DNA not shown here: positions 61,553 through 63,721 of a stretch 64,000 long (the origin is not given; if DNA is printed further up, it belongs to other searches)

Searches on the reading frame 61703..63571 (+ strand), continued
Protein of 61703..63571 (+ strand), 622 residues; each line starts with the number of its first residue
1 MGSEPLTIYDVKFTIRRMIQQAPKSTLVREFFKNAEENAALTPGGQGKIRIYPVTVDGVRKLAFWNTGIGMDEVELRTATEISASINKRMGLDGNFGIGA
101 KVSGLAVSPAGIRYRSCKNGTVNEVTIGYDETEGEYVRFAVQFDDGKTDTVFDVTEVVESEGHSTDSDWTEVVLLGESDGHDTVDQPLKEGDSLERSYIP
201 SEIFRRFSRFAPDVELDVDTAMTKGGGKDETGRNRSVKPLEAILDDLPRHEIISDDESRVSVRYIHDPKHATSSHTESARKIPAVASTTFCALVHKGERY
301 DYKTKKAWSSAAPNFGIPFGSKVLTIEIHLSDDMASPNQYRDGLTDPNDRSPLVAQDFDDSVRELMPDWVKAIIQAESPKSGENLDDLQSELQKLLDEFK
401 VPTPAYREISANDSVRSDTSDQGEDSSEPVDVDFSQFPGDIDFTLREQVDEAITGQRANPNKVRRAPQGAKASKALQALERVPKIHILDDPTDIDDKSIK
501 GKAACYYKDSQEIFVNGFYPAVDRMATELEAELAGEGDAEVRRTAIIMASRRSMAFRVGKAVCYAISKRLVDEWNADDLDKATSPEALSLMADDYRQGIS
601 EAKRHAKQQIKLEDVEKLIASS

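Call 41: search_protein_representatives(alignment_id=A1)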
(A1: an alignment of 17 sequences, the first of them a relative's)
Query: 17 sequences, 621 profile positions. Proteins with E-value up to 0.001 (for the whole library): 1103; up to 1e-10: 673; up to 1e-30: 215. The best 150 are listed.
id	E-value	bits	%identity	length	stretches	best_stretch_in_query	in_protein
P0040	0.0e+00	1232.9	-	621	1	1-620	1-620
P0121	1.2e-191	654.7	-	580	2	3-402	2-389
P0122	3.5e-152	524.4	-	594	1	1-615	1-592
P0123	2.8e-144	498.2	-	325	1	294-618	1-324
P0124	2.6e-143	495.0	-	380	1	241-617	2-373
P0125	1.7e-129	449.4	-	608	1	4-610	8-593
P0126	4.6e-127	441.4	-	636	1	5-608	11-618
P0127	1.1e-121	423.5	-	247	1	1-242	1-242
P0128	1.7e-117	409.7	-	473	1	122-613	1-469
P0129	3.4e-115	402.2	-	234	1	71-286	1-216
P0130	4.5e-111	388.5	-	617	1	4-616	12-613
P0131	5.7e-111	388.2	-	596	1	5-605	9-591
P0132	5.9e-109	381.5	-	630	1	8-613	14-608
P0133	6.3e-107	374.9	-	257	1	99-351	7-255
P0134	6.8e-107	374.7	-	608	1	4-613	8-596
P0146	3.5e-96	339.4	-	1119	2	5-398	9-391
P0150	1.1e-94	334.4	-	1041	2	4-401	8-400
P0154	2.3e-92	326.8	-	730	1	4-603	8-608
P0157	2.1e-90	320.3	-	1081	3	4-222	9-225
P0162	2.1e-89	316.9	-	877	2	5-411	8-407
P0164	1.2e-88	314.4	-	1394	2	5-401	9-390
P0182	1.1e-81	291.4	-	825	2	4-399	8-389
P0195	2.2e-76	274.0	-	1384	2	5-401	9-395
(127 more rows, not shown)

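Call 42: search_protein_families(library=pfam, proteins=[P0146, P0150, P0164, P0157, P0162, P0195, P0182, P0154], max_evalue=0.01)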
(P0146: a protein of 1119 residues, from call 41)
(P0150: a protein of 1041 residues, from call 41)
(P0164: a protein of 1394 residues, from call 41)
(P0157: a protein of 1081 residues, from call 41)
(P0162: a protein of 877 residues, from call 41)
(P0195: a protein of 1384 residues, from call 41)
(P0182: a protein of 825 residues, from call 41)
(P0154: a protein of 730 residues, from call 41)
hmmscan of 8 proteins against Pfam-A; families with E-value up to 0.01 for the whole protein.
P0146 (1119 aa): 27 families (the best 25 are shown)
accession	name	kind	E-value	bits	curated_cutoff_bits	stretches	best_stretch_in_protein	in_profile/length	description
PF14559.12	TPR_19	-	6.5e-33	113.3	25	5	753-810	1-58/68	Tetratricopeptide repeat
PF07719.23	TPR_2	-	1.4e-27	93.9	27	0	743-776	1-34/34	Tetratricopeptide repeat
PF13432.12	TPR_16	-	5e-27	94.4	32.7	3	963-1018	10-65/65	Tetratricopeptide repeat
PF13431.12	TPR_17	-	9.8e-23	78.9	24.4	1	766-798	2-34/34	Tetratricopeptide repeat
PF13424.12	TPR_12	-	5.9e-22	78.1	30.1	3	848-910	5-74/77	Tetratricopeptide repeat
PF13428.12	TPR_14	-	4.4e-21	73.7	23.5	0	778-817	2-41/44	Tetratricopeptide repeat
PF12895.13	ANAPC3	-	6.7e-15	55.6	27.2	2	825-900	2-77/82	Anaphase-promoting complex, cyclosome, subunit 3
PF13181.12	TPR_8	-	7.7e-13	47.9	25.7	0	779-806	3-30/34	Tetratricopeptide repeat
PF00515.34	TPR_1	-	1.2e-12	47.5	27.8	0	779-806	3-30/34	Tetratricopeptide repeat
PF25064.1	ARM_TT21_5th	-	4.6e-11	43.5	27.8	0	816-879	5-68/117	TT21 fifth ARM repeats domain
PF13414.12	TPR_11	-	1.1e-09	38.2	26.8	0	692-722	12-42/42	TPR repeat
PF13374.12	TPR_10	-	1.9e-09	37.7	27.5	0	850-875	6-31/42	Tetratricopeptide repeat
PF13371.12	TPR_9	-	1e-08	35.5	35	1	749-802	1-54/73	Tetratricopeptide repeat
PF25058.1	ARM_TT21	-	1.9e-08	34.8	27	1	706-853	5-135/155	Tetratricopeptide repeat protein 21 ARM repeat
PF23914.1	TPR_CcmH_CycH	-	1.9e-08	34.7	42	1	816-902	54-142/158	Cytochrome c-type biogenesis protein H TPR domain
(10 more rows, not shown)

P0150 (1041 aa): 14 families
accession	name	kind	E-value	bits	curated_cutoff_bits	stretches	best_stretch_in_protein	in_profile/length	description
PF14559.12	TPR_19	-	2.8e-25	88.9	25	4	690-741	2-53/68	Tetratricopeptide repeat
PF13431.12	TPR_17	-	1.5e-24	84.6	24.4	2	840-869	2-31/34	Tetratricopeptide repeat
PF07719.23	TPR_2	-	6.9e-23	79.3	27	0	819-850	3-34/34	Tetratricopeptide repeat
PF13428.12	TPR_14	-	2.4e-17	62.1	23.5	2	820-860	4-44/44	Tetratricopeptide repeat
PF13414.12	TPR_11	-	3.1e-14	52.8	26.8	1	824-865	1-42/42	TPR repeat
PF13432.12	TPR_16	-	6.7e-12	46.1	32.7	2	788-851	3-65/65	Tetratricopeptide repeat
PF13181.12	TPR_8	-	1e-10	41.3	25.7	0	822-850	6-34/34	Tetratricopeptide repeat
PF13424.12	TPR_12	-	3e-09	37.4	30.1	1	680-741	11-73/77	Tetratricopeptide repeat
PF00515.34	TPR_1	-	1.3e-07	31.5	27.8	0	852-880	2-30/34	Tetratricopeptide repeat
PF17874.7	TPR_MalT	-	6.8e-07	29.3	45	0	580-802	53-294/336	MalT-like TPR region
PF02518.31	HATPase_c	-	5e-05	24.1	26.4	1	31-115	9-88/111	Histidine kinase-, DNA gyrase B-, and HSP90-like ATPase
PF12895.13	ANAPC3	-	0.00019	22.1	27.2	0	623-671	3-50/82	Anaphase-promoting complex, cyclosome, subunit 3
PF22860.2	DUF7017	-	0.0018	18.7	27.5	0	693-795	15-118/141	Domain of unknown function (DUF7017)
PF07721.20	TPR_4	-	0.007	17.3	27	1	713-736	1-24/26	Tetratricopeptide repeat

P0164 (1394 aa): 22 families
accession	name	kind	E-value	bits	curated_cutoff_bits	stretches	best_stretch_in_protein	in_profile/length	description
PF14559.12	TPR_19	-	2.4e-52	175.6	25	8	698-756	3-60/68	Tetratricopeptide repeat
PF13432.12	TPR_16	-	8.5e-44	148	32.7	10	1178-1233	6-61/65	Tetratricopeptide repeat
PF13428.12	TPR_14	-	1.9e-40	133.5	23.5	2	792-828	4-40/44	Tetratricopeptide repeat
PF07719.23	TPR_2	-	2.1e-28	96.5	27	0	757-788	3-34/34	Tetratricopeptide repeat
PF13424.12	TPR_12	-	8.4e-16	58.4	30.1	3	653-716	5-75/77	Tetratricopeptide repeat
PF13431.12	TPR_17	-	2.1e-15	56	24.4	1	640-671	2-33/34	Tetratricopeptide repeat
PF09295.16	ChAPs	-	2e-13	50.6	20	0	730-808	211-287/395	ChAPs (Chs5p-Arf1p-binding proteins)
PF12895.13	ANAPC3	-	2e-11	44.4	27.2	0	1147-1228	2-81/82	Anaphase-promoting complex, cyclosome, subunit 3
PF00515.34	TPR_1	-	8.7e-11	41.6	27.8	0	651-682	1-32/34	Tetratricopeptide repeat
PF13181.12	TPR_8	-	1.7e-10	40.6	25.7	0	651-683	1-33/34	Tetratricopeptide repeat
PF13429.12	TPR_15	-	2.5e-10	40.7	26.2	1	688-811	148-270/280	Tetratricopeptide repeat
PF25064.1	ARM_TT21_5th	-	2e-09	38.2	27.8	0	835-887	12-64/117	TT21 fifth ARM repeats domain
PF23914.1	TPR_CcmH_CycH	-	1.3e-08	35.3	42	1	644-755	43-156/158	Cytochrome c-type biogenesis protein H TPR domain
PF23240.1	HAT_PRP39_N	-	3.4e-08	34.2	27.7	0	641-733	4-95/168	PRP39 N-terminal HAT repeat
PF13414.12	TPR_11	-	5e-08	32.9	26.8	1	629-665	6-42/42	TPR repeat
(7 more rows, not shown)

P0157 (1081 aa): 20 families
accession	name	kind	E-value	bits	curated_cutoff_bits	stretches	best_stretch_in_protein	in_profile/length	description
PF14559.12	TPR_19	-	4.9e-35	120.1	25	6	745-808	3-67/68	Tetratricopeptide repeat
PF13428.12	TPR_14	-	4.8e-31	104.5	23.5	2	737-776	5-44/44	Tetratricopeptide repeat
PF13432.12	TPR_16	-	2.6e-28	98.5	32.7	4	845-903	6-64/65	Tetratricopeptide repeat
PF13431.12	TPR_17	-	2.1e-24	84.2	24.4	0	1032-1062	3-33/34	Tetratricopeptide repeat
PF07719.23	TPR_2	-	1.3e-22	78.4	27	0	942-972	4-34/34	Tetratricopeptide repeat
PF23914.1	TPR_CcmH_CycH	-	7.5e-13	49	42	1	812-891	60-142/158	Cytochrome c-type biogenesis protein H TPR domain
PF13371.12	TPR_9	-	1.2e-11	44.8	35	2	1019-1079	6-66/73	Tetratricopeptide repeat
PF13181.12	TPR_8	-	2.4e-08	33.9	25.7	0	598-629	3-34/34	Tetratricopeptide repeat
PF24575.1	TPR_Slam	-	8.6e-08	33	35.2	1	731-787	45-101/104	Surface lipoprotein assembly modifier, N-terminal TPR repeats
PF14561.12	TPR_20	-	1.8e-07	31.8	25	0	820-865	6-51/90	Tetratricopeptide repeat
PF13176.12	TPR_7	-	5.2e-07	29.7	27.9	0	772-797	4-29/36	Tetratricopeptide repeat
PF12569.14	NatA_aux_su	-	2.1e-06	27.4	33.3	0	679-731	206-258/515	N-terminal acetyltransferase A, auxiliary subunit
PF00515.34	TPR_1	-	9.9e-06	25.6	27.8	0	599-629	4-34/34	Tetratricopeptide repeat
PF13174.12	TPR_6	-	1e-05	26.3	26.3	0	843-868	7-32/33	Tetratricopeptide repeat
PF02518.31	HATPase_c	-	4.2e-05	24.4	26.4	1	32-121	9-95/111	Histidine kinase-, DNA gyrase B-, and HSP90-like ATPase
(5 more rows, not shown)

P0162 (877 aa): 21 families
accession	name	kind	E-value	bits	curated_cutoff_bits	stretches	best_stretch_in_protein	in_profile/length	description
PF07719.23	TPR_2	-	5.6e-31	104.5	27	1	708-735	7-34/34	Tetratricopeptide repeat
PF13432.12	TPR_16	-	3.9e-22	78.8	32.7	5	711-771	6-65/65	Tetratricopeptide repeat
PF00515.34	TPR_1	-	1e-18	66.7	27.8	1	707-735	6-34/34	Tetratricopeptide repeat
PF13181.12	TPR_8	-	7.2e-15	54.3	25.7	0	708-735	7-34/34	Tetratricopeptide repeat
PF14559.12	TPR_19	-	1.1e-14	54.9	25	2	680-738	3-60/68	Tetratricopeptide repeat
PF13431.12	TPR_17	-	1.7e-14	53.2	24.4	0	691-723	2-34/34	Tetratricopeptide repeat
PF13428.12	TPR_14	-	1.5e-13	50.4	23.5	0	708-736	7-35/44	Tetratricopeptide repeat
PF13414.12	TPR_11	-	3.5e-10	39.9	26.8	0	677-716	3-42/42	TPR repeat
PF13374.12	TPR_10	-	1.7e-09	37.8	27.5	1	702-731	2-31/42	Tetratricopeptide repeat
PF12895.13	ANAPC3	-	2.7e-09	37.6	27.2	0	613-680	3-70/82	Anaphase-promoting complex, cyclosome, subunit 3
PF13424.12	TPR_12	-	7.2e-09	36.2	30.1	1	703-767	4-75/77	Tetratricopeptide repeat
PF11846.14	Wzy_C_2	-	8.4e-09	36.1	28.5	0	602-665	116-178/191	Virulence factor membrane-bound polymerase, C-terminal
PF17874.7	TPR_MalT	-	5.7e-08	32.8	45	2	676-804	9-155/336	MalT-like TPR region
PF23914.1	TPR_CcmH_CycH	-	7.8e-08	32.7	42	0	674-756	56-140/158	Cytochrome c-type biogenesis protein H TPR domain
PF13176.12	TPR_7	-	5.7e-06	26.5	27.9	0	706-736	3-33/36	Tetratricopeptide repeat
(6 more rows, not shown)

P0195 (1384 aa): 19 families
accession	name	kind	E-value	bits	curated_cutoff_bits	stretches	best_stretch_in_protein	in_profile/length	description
PF14559.12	TPR_19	-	6.3e-51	171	25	9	1181-1228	5-52/68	Tetratricopeptide repeat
PF13428.12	TPR_14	-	1.9e-40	133.6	23.5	5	1032-1070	4-42/44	Tetratricopeptide repeat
PF07719.23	TPR_2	-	5.4e-36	120.2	27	1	1031-1062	3-34/34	Tetratricopeptide repeat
PF13431.12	TPR_17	-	2e-26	90.4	24.4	0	914-944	2-32/34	Tetratricopeptide repeat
PF13432.12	TPR_16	-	1.6e-25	89.6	32.7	8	1180-1235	10-65/65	Tetratricopeptide repeat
PF13371.12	TPR_9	-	5.2e-24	84.5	35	2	1178-1229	6-57/73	Tetratricopeptide repeat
PF13424.12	TPR_12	-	1.7e-15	57.4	30.1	2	1134-1198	5-76/77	Tetratricopeptide repeat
PF13414.12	TPR_11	-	6e-14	51.9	26.8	0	1039-1070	4-35/42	TPR repeat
PF04733.20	Coatomer_E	-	3.6e-10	40.2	21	0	824-862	203-241/290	Coatomer epsilon subunit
PF23914.1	TPR_CcmH_CycH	-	6.2e-08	33.1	42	0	1035-1131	56-154/158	Cytochrome c-type biogenesis protein H TPR domain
PF00515.34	TPR_1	-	1e-07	31.9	27.8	0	1033-1062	5-34/34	Tetratricopeptide repeat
PF13181.12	TPR_8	-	4.4e-05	23.8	25.7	0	1035-1061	7-33/34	Tetratricopeptide repeat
PF25064.1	ARM_TT21_5th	-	0.00015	22.5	27.8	0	1035-1124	7-98/117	TT21 fifth ARM repeats domain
PF12895.13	ANAPC3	-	0.0013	19.4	27.2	0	974-1033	3-62/82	Anaphase-promoting complex, cyclosome, subunit 3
PF14561.12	TPR_20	-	0.0019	18.9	25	0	1050-1085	9-44/90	Tetratricopeptide repeat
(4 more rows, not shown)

P0182 (825 aa): 11 families
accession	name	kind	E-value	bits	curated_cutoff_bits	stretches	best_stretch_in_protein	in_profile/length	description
PF14559.12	TPR_19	-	1.9e-18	67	25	3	756-808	8-59/68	Tetratricopeptide repeat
PF13428.12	TPR_14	-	3.3e-16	58.6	23.5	3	705-748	1-44/44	Tetratricopeptide repeat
PF13431.12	TPR_17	-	1.9e-09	37.5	24.4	0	697-724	5-32/34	Tetratricopeptide repeat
PF13424.12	TPR_12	-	1.7e-08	34.9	30.1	1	676-733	8-73/77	Tetratricopeptide repeat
PF07719.23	TPR_2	-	2.8e-08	33.7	27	0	780-806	8-34/34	Tetratricopeptide repeat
PF13181.12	TPR_8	-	1.6e-07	31.3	25.7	0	708-733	4-29/34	Tetratricopeptide repeat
PF13432.12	TPR_16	-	0.0002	22.2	32.7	1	716-773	8-65/65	Tetratricopeptide repeat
PF02518.31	HATPase_c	-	0.00037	21.3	26.4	1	30-109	8-82/111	Histidine kinase-, DNA gyrase B-, and HSP90-like ATPase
PF00515.34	TPR_1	-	0.0018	18.4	27.8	0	739-769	1-31/34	Tetratricopeptide repeat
PF13414.12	TPR_11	-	0.0079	16.3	26.8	0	748-776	3-31/42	TPR repeat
PF13589.12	HATPase_c_3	-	0.0082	16.6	25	0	32-111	7-84/137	Histidine kinase-, DNA gyrase B-, and HSP90-like ATPase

P0154 (730 aa): 7 families
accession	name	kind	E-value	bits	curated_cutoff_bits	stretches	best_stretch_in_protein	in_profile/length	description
PF13431.12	TPR_17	-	6.2e-05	23.4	24.4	0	685-715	3-33/34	Tetratricopeptide repeat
PF14559.12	TPR_19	-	0.00026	21.7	25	1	643-695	8-59/68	Tetratricopeptide repeat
PF13428.12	TPR_14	-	0.00051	20.9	23.5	1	664-704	4-44/44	Tetratricopeptide repeat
PF02518.31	HATPase_c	-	0.0016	19.3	26.4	1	31-115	9-88/111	Histidine kinase-, DNA gyrase B-, and HSP90-like ATPase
PF07719.23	TPR_2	-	0.0034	17.9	27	0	663-694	3-34/34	Tetratricopeptide repeat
PF13181.12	TPR_8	-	0.0098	16.4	25.7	0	666-694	6-34/34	Tetratricopeptide repeat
PF13432.12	TPR_16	-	0.0099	16.8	32.7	0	642-695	13-65/65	Tetratricopeptide repeat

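Call 47: search_protein_families(library=pfam, proteins=[L016:13357-15090:+, L023:13618-15063:+, L030:12726-14111:+, L020:6022-8145:-, L058:14705-15940:-, L068:2044-3426:+, L011:13714-15480:+, L020:8208-9401:-, L020:11972-13927:+, L020:13927-14814:+], max_evalue=0.001)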
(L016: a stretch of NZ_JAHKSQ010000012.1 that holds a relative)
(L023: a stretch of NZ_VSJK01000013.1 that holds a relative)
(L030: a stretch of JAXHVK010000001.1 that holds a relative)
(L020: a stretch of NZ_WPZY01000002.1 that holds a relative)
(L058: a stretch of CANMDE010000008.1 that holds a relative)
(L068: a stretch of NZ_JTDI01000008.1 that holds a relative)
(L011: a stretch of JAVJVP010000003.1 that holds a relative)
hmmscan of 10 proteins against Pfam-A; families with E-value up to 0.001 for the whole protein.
L016:13357-15090:+ (577 aa): 4 families
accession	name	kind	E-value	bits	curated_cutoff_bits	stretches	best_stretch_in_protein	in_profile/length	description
PF13304.12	AAA_21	-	5.2e-23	83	27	1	26-323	1-303/304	AAA domain, putative AbiEii toxin, Type IV TA system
PF13175.12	AAA_15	-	1.5e-15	58.2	32.1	2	4-72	3-79/374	AAA ATPase domain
PF02463.25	SMC_N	-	2.9e-08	33.9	40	1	4-56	2-56/220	RecF/RecN/SMC N terminal domain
PF13476.12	AAA_23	-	1.9e-07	32.3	27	1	6-52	1-47/201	AAA domain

L023:13618-15063:+ (481 aa): 4 families
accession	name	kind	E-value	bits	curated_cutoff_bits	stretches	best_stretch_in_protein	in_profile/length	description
PF00580.27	UvrD-helicase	-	3e-16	60.3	23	2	120-177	196-255/271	UvrD/REP helicase N-terminal domain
PF01443.25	Viral_helicase1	-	6.1e-08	33.2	21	0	24-49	3-22/228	Viral superfamily 1 RNA helicase core domain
PF13245.12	AAA_19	-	2e-06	28.5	25.1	1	21-174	13-130/134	AAA domain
PF13538.12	UvrD_C_2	-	0.00031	21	27.4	1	437-470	11-51/52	UvrD-like helicase C-terminal domain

L030:12726-14111:+ (461 aa): 0 families

L020:6022-8145:- (707 aa): 2 families
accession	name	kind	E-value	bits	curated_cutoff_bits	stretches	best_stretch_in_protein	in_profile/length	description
PF02195.25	ParB_N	-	3.3e-05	24.3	26.3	1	38-139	5-95/95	ParB N-terminal domain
PF07506.17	RepB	-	0.00061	20.3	30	0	139-231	1-87/185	RepB plasmid partitioning protein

L058:14705-15940:- (411 aa): 1 family
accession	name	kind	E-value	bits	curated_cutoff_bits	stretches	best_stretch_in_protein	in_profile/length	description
PF07804.18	HipA_C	-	9.7e-47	159.8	30.5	1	169-383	1-213/213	HipA-like C-terminal domain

L068:2044-3426:+ (460 aa): 4 families
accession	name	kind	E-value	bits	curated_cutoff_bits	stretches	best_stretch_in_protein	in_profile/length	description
PF22022.2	Phage_int_M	-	1.1e-29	102.9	27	1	139-232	1-94/96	Phage integrase central domain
PF13356.12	Arm-DNA-bind_3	-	1.7e-19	70.2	27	1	38-123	1-83/83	Arm DNA-binding domain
PF00589.27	Phage_integrase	-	5.9e-09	36.4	27.1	1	267-418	23-166/172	Phage integrase family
PF14659.12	Phage_int_SAM_3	-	0.00037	21.1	22.6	1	138-190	1-53/58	Phage integrase, N-terminal SAM-like domain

L011:13714-15480:+ (588 aa): 7 families
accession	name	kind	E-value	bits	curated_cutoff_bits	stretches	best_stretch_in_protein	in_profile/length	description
PF00580.27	UvrD-helicase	-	1.6e-42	146.5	23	2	4-113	1-110/271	UvrD/REP helicase N-terminal domain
PF13361.12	UvrD_C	-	2.1e-19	70.6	25.6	1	505-567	284-346/350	UvrD-like helicase C-terminal domain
PF13245.12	AAA_19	-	1.3e-16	61.4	25.1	1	9-249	2-133/134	AAA domain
PF13538.12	UvrD_C_2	-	7.3e-11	42.2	27.4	1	511-567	4-52/52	UvrD-like helicase C-terminal domain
PF13087.12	AAA_12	-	1.2e-05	25.5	27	0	506-569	136-193/195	AAA domain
PF01443.25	Viral_helicase1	-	2.7e-05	24.6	21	0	511-567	179-227/228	Viral superfamily 1 RNA helicase core domain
PF13086.12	AAA_11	-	0.00025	21.4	27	0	19-69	21-74/257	AAA domain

L020:8208-9401:- (397 aa): 0 families

L020:11972-13927:+ (651 aa): 2 families
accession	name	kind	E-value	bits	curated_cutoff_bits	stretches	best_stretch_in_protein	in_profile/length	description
PF07693.20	KAP_NTPase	-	1.3e-48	166.2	20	1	16-379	2-289/293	KAP family P-loop domain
PF13191.12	AAA_16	-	0.00017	22.6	32.6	1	36-212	27-143/167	AAA ATPase domain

L020:13927-14814:+ (295 aa): 0 families
